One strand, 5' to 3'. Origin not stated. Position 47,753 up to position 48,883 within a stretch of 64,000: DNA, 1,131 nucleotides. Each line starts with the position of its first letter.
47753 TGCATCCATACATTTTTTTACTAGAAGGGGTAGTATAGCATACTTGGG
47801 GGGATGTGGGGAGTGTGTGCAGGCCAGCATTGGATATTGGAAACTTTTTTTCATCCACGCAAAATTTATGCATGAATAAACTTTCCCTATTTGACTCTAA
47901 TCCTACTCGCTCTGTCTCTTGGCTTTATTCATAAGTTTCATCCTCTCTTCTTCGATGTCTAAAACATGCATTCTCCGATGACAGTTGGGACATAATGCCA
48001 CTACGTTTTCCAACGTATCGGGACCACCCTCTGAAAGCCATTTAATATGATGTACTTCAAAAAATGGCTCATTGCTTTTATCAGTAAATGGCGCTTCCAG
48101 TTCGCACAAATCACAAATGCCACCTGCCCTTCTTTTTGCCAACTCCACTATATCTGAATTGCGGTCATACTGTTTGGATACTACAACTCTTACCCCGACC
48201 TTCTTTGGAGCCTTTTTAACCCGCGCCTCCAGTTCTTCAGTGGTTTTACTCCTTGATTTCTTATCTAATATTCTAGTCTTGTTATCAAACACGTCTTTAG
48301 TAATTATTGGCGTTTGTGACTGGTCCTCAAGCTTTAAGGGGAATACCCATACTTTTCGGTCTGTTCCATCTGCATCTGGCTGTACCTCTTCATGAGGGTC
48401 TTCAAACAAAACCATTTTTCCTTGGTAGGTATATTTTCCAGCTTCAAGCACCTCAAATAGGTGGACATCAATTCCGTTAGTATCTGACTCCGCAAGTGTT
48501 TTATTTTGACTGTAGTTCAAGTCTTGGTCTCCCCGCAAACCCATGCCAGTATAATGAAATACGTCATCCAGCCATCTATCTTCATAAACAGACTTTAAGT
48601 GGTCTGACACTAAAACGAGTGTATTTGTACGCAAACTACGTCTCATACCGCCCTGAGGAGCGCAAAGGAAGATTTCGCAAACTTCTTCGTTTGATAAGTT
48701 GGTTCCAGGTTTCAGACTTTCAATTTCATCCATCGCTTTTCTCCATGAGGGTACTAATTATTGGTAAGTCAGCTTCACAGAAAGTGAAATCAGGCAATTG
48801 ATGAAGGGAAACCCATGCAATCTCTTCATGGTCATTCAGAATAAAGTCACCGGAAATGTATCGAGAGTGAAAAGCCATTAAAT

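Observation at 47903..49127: SRA-HNH (McrA/ScoMcrA-like) type IV restriction endonuclease translationally coupled to a NUDIX hydrolase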

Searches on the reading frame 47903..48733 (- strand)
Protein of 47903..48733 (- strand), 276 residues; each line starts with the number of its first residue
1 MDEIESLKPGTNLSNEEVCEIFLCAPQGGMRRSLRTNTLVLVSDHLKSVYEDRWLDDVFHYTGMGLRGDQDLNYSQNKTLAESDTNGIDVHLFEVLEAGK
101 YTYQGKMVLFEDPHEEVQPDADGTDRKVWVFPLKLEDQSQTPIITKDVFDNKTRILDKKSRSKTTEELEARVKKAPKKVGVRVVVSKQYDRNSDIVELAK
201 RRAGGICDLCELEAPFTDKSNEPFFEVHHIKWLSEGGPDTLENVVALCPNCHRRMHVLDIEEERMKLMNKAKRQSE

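Call 3: search_protein_families(library=pfam, proteins=[window:47903-48733:-], max_evalue=1)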
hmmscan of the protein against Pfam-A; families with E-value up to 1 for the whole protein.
window:47903-48733:- (276 aa): 4 families
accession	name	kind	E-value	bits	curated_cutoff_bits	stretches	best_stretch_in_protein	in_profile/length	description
PF01844.29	HNH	-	2.9e-11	43.8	21.4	1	207-256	1-45/47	HNH endonuclease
PF13391.12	HNH_2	-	0.00027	21.2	21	1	207-254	1-57/66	HNH endonuclease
PF14279.12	HNH_5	-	0.0019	18.5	27.5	1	225-255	13-43/56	HNH endonuclease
PF23382.1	DUF7097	-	0.0023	18.3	27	1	177-256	49-136/175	Family of unknown function (DUF7097)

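Call 4: search_protein_families(library=ncbifam, proteins=[window:47903-48733:-], max_evalue=1)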
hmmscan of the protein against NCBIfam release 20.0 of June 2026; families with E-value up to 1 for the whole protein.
window:47903-48733:- (276 aa): 4 families
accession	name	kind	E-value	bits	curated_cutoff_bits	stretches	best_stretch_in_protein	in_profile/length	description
NF040563.1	guided_IscB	equivalog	3.7e-08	32.9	175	1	206-273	194-255/314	RNA-guided endonuclease IscB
NF045808.1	PT-DNA_restrict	exception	4.1e-06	26.1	180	1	190-262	160-232/284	phosphorothioated DNA-binding restriction endonuclease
NF058586.1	HNHNucHlpB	equivalog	0.01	16.2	130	1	201-264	3-56/99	HNH nuclease-like protein HlpB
NF006884.0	PRK09375.2-5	equivalog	0.13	10.9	691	1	154-199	58-103/426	quinolinate synthase NadA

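Call 5: search_protein_families(library=padloc, proteins=[window:47903-48733:-], max_evalue=1)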
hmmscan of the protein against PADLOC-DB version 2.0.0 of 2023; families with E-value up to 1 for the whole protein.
window:47903-48733:- (276 aa): 7 families
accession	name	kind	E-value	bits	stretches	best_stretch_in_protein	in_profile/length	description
PDLC03656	mREase_IV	-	3.1e-17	61.2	1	177-263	178-263/277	Type IV methyl-directed restriction enzyme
PDLC03662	mREase_IV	-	2.9e-08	30.7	1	184-253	461-532/560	Type IV methyl-directed restriction enzyme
PDLC03514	REase_II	-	0.00051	17.4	1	188-258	266-343/386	Type II restriction enzyme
PDLC00645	ZorE2|ZorE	-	0.0024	15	1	188-274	192-276/375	HNH endonuclease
PDLC02859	DpdF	-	0.0059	13.1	1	226-256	23-53/545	DpdF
PDLC00740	Effector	-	0.0073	13.1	1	188-255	13-97/391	Endonuclease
PDLC00642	ZorE2|ZorE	-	0.0096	13.4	1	195-254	204-257/283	HNH endonuclease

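Call 6: search_solved_structures(query=window:47903-48733:-, max_evalue=1, show_alignments=3)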
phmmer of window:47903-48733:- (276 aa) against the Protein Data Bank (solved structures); distinct sequences matched with E-value up to 1: 11.
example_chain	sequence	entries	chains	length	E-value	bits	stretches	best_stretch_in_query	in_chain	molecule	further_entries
6ghc_A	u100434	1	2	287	8.3e-16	61.2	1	185-265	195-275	5-methylcytosine-specific restriction enzyme A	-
5zmm_A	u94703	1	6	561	4.5e-07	32.6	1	189-253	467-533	Uncharacterized protein McrA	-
6me0_C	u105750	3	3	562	1.5e-05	27.6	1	201-267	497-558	Maturase reverse transcriptase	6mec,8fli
9k2z_A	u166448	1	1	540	0.00065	22.2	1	188-261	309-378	HfmIscB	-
9nvu_P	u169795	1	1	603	0.034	16.6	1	222-257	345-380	OrufIscB-REC-swap 49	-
6ghs_A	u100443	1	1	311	0.041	16.3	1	183-255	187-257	TagI restriction endonuclease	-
9sjn_A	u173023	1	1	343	0.088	15.2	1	224-255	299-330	Cas8f fusion with HNH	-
8ydb_J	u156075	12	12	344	0.088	15.2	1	224-255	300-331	Cas8f fusion with HNH | HNH endonuclease | a protein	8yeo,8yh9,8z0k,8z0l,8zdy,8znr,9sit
8w1p_G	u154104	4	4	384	0.1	15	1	224-255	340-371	Cas8 | Cas8f fusion with HNH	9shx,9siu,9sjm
5mkw_A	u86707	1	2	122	0.11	15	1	220-262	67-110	DNA annealing helicase and endonuclease ZRANB3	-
4h9d_A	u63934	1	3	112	0.64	12.4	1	201-264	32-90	HNH endonuclease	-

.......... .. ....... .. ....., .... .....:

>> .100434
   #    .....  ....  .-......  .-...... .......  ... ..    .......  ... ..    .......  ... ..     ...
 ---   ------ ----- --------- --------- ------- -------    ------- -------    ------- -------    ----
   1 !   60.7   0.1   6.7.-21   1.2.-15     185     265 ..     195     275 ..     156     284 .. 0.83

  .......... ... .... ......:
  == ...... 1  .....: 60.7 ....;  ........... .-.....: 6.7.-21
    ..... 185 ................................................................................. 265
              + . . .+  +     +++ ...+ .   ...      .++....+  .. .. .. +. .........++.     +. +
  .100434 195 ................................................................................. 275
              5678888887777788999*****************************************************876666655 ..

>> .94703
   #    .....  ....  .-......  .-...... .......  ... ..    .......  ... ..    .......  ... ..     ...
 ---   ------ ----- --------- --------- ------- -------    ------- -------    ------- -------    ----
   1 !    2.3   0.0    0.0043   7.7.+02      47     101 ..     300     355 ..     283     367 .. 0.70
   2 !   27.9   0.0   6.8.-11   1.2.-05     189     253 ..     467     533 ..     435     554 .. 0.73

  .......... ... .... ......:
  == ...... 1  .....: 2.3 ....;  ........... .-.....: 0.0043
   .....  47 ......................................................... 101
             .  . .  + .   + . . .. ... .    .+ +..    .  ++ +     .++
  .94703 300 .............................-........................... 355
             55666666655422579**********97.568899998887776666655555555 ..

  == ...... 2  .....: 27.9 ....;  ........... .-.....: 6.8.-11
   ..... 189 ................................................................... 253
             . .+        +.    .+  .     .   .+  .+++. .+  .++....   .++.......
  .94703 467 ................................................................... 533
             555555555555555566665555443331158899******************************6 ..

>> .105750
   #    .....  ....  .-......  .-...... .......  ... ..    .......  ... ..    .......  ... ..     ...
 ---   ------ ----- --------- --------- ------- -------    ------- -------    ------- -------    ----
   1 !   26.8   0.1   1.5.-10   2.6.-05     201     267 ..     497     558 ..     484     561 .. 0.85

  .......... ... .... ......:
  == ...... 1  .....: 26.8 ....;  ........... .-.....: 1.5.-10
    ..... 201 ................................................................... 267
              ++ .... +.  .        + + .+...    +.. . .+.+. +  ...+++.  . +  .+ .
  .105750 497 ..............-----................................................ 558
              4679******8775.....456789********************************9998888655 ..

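Call 8: search_protein_families(library=phrogs, proteins=[window:47903-48733:-], max_evalue=0.1)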
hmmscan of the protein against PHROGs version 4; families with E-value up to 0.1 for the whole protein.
window:47903-48733:- (276 aa): 30 families (the best 25 are shown)
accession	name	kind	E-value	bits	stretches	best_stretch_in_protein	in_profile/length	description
phrog_15103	-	unknown function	2e-86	290.9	1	4-271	5-270/280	-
phrog_740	-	DNA, RNA and nucleotide metabolism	7.1e-09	36.1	1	191-256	25-85/332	HNH endonuclease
phrog_1271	-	DNA, RNA and nucleotide metabolism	8.7e-09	36.2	1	177-266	247-326/361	HNH endonuclease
phrog_144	-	DNA, RNA and nucleotide metabolism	6.2e-08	33.5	1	193-266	73-143/175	HNH endonuclease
phrog_333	-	DNA, RNA and nucleotide metabolism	6.4e-08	33.8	1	199-274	28-97/138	HNH endonuclease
phrog_589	-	DNA, RNA and nucleotide metabolism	4.9e-07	30.7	1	154-254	33-137/179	HNH endonuclease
phrog_119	-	DNA, RNA and nucleotide metabolism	5.4e-07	29.8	1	201-266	200-265/443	HNH endonuclease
phrog_1035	-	DNA, RNA and nucleotide metabolism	6.4e-07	30.5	1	186-274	137-229/271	endonuclease VII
phrog_338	-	DNA, RNA and nucleotide metabolism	8e-07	29.7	1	191-254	196-258/340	HNH endonuclease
phrog_7785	-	DNA, RNA and nucleotide metabolism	3.6e-06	28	1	158-273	21-128/147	HNH endonuclease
phrog_5956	-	DNA, RNA and nucleotide metabolism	5.1e-06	27.2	1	187-257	40-109/138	HNH endonuclease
phrog_2118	-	DNA, RNA and nucleotide metabolism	7.1e-06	26.8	1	199-274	171-240/301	HNH endonuclease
phrog_8048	-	DNA, RNA and nucleotide metabolism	1.2e-05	25.6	1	160-256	132-226/273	HNH endonuclease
phrog_2214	-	DNA, RNA and nucleotide metabolism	2.2e-05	24.8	1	162-260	151-241/429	HNH endonuclease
phrog_8660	-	DNA, RNA and nucleotide metabolism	2.8e-05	25.3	1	181-254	102-175/196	HNH endonuclease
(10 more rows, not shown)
